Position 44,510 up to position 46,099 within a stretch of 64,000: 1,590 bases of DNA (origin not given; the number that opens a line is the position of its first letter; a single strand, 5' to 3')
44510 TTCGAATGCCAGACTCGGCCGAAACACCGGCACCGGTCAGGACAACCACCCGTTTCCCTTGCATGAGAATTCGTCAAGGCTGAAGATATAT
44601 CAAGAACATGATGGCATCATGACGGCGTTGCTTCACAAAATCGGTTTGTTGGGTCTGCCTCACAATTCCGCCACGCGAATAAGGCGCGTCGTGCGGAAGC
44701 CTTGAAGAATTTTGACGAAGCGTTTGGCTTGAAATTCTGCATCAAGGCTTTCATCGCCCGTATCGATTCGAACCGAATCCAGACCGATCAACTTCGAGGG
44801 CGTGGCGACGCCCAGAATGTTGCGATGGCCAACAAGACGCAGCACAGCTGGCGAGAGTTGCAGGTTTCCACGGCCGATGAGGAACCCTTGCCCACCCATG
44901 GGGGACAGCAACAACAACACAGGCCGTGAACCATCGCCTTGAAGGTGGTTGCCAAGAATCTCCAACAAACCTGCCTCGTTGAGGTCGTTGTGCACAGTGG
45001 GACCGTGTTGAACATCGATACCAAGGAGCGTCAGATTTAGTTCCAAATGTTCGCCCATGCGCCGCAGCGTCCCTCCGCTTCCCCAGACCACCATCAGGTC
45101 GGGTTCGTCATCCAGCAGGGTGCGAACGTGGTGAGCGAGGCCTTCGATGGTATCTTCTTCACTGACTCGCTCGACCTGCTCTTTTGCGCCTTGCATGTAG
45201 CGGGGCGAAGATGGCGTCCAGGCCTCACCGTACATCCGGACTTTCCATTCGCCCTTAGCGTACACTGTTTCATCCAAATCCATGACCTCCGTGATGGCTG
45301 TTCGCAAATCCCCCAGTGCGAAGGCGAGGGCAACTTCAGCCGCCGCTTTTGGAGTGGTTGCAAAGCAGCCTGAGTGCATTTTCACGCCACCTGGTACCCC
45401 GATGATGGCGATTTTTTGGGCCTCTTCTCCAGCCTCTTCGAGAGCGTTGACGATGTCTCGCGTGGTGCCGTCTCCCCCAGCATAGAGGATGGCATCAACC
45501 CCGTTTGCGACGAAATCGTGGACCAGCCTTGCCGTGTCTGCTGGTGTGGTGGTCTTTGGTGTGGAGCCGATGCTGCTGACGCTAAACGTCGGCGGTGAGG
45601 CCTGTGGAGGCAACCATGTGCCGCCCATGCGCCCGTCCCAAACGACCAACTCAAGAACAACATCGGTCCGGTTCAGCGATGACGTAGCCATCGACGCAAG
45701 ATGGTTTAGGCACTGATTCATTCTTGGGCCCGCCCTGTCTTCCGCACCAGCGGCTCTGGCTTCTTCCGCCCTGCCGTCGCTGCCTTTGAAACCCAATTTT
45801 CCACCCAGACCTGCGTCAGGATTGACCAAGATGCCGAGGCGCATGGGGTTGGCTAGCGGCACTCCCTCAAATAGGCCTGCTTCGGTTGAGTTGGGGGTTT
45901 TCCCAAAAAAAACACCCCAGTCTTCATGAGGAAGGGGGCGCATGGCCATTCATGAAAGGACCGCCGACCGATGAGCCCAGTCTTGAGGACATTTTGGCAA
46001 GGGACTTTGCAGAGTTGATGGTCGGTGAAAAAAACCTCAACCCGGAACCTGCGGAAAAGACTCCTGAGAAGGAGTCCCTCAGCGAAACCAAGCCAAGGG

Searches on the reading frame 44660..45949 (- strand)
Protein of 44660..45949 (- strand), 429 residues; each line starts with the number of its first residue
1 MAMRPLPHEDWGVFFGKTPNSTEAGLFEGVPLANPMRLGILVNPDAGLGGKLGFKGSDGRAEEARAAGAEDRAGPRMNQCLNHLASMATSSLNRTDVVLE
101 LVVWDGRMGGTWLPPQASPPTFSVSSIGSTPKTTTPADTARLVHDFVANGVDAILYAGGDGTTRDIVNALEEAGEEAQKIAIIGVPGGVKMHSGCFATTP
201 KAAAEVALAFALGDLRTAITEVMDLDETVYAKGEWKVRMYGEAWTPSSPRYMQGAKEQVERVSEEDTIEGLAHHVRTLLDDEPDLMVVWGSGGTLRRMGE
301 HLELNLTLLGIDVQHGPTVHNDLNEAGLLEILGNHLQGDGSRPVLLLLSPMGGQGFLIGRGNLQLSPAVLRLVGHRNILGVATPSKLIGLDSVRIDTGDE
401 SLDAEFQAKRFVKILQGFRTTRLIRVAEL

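Call 53: search_protein_families(library=pfam, proteins=[window:44660-45949:-], max_evalue=0.001)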
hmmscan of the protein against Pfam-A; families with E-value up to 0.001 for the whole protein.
window:44660-45949:- (429 aa): 3 families
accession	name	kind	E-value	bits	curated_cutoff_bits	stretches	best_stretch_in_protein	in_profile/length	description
PF01513.26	NAD_kinase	-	2.3e-15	57.5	25.5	1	39-209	2-124/130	ATP-NAD kinase N-terminal domain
PF20143.4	NAD_kinase_C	-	2.5e-09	37.4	23.7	1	288-425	7-125/126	ATP-NAD kinase C-terminal domain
PF00781.29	DAGK_cat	-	2.7e-08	33.9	23.6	1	132-190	37-92/125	Diacylglycerol kinase catalytic domain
